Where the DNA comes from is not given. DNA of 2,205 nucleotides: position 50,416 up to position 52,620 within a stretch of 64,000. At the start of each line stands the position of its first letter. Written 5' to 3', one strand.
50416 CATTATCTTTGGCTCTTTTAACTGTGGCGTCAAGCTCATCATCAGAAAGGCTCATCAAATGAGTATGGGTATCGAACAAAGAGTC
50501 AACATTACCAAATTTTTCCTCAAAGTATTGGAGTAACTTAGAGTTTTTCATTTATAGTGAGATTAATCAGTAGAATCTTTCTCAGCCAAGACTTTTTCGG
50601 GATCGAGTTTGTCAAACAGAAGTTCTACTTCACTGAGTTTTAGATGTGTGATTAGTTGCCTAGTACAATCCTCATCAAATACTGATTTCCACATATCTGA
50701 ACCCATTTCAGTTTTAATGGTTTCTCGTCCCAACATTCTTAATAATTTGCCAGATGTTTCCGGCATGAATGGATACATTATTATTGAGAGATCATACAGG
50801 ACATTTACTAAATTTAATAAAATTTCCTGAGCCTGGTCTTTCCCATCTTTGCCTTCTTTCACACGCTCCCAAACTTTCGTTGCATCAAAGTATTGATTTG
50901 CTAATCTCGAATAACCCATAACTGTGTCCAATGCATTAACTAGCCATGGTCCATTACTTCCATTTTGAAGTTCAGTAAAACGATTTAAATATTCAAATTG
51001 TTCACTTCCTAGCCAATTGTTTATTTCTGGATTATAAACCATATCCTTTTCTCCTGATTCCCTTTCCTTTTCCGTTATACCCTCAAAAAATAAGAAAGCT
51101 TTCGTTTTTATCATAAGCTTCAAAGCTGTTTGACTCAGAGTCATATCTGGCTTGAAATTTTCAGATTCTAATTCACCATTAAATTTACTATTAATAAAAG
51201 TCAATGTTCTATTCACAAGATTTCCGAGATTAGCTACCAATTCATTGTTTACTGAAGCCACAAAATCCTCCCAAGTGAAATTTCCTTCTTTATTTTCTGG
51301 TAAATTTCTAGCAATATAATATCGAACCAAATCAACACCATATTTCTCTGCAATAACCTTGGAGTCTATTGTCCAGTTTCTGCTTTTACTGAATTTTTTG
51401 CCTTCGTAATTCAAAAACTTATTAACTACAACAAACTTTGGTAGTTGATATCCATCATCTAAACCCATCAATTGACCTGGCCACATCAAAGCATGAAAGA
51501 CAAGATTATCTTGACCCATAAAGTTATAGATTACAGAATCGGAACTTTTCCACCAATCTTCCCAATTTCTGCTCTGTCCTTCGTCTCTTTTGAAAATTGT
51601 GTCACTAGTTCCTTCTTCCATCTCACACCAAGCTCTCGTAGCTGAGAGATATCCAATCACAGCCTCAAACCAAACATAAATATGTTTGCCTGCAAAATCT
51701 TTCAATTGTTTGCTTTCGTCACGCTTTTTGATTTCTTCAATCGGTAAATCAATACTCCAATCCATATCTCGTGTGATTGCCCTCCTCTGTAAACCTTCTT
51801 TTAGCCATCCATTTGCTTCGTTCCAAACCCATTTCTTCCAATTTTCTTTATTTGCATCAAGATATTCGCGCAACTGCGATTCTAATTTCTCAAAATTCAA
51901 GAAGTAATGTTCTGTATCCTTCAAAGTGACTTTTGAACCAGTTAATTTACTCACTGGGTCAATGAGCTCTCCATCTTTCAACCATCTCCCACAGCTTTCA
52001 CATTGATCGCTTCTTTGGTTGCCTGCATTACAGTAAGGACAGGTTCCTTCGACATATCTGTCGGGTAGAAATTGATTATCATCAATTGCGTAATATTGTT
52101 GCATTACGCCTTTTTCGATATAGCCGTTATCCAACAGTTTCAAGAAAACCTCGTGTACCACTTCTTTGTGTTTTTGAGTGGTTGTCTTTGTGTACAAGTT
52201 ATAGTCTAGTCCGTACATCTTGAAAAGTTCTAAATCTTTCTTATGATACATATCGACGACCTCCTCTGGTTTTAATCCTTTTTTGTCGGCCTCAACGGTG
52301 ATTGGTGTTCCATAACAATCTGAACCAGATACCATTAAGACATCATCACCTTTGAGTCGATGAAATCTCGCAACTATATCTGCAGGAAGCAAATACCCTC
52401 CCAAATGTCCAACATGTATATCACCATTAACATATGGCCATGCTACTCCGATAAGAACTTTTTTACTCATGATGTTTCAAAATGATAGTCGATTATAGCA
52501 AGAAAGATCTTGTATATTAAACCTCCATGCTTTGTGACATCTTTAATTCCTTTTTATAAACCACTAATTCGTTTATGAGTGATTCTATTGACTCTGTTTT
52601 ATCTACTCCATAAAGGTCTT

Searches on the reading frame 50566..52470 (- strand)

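Call 27: search_protein_families(library=ncbifam, proteins=[window:50566-52470:-], max_evalue=1e-10)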
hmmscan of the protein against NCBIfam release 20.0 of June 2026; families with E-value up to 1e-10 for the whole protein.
window:50566-52470:- (635 aa): 13 families
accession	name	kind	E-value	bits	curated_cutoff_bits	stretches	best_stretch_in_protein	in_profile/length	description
NF001100.0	PRK00133.1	equivalog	1.8e-159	532.4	587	1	2-631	4-540/676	methionine--tRNA ligase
TIGR00398.1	metG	equivalog_domain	4.6e-142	474.4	336.35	1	6-446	2-409/530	methionine--tRNA ligase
NF008900.0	PRK12267.1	equivalog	5.7e-75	253.1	598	1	2-452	3-394/648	methionine--tRNA ligase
NF008859.0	PRK11893.2-1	equivalog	3.3e-49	168.2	553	1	3-408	2-378/498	methionine--tRNA ligase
NF008863.0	PRK11893.2-5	equivalog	2.2e-40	138.7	551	2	2-195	4-199/531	methionine--tRNA ligase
NF008860.0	PRK11893.2-2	equivalog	1.8e-32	113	761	2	12-278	10-261/583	methionine--tRNA ligase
NF008957.0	PRK12300.1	subfamily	4.3e-26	91.2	677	1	3-76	32-104/946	leucine--tRNA ligase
NF008861.0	PRK11893.2-3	equivalog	6.6e-20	71.2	633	1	4-193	7-198/496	methionine--tRNA ligase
TIGR00395.1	leuS_arch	equivalog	5.4e-19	67.7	648.5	0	3-77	25-98/938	leucine--tRNA ligase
TIGR00396.1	leuS_bact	equivalog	2.5e-17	62.3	548.4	1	3-148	29-178/843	leucine--tRNA ligase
NF009687.0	PRK13208.1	equivalog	1.8e-16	59.5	738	0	12-120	47-169/801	valine--tRNA ligase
TIGR00392.1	ileS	equivalog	6e-15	54.5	621.4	0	352-433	604-684/861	isoleucine--tRNA ligase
TIGR00422.1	valS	equivalog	2.4e-13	49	612.1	0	9-68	39-97/863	valine--tRNA ligase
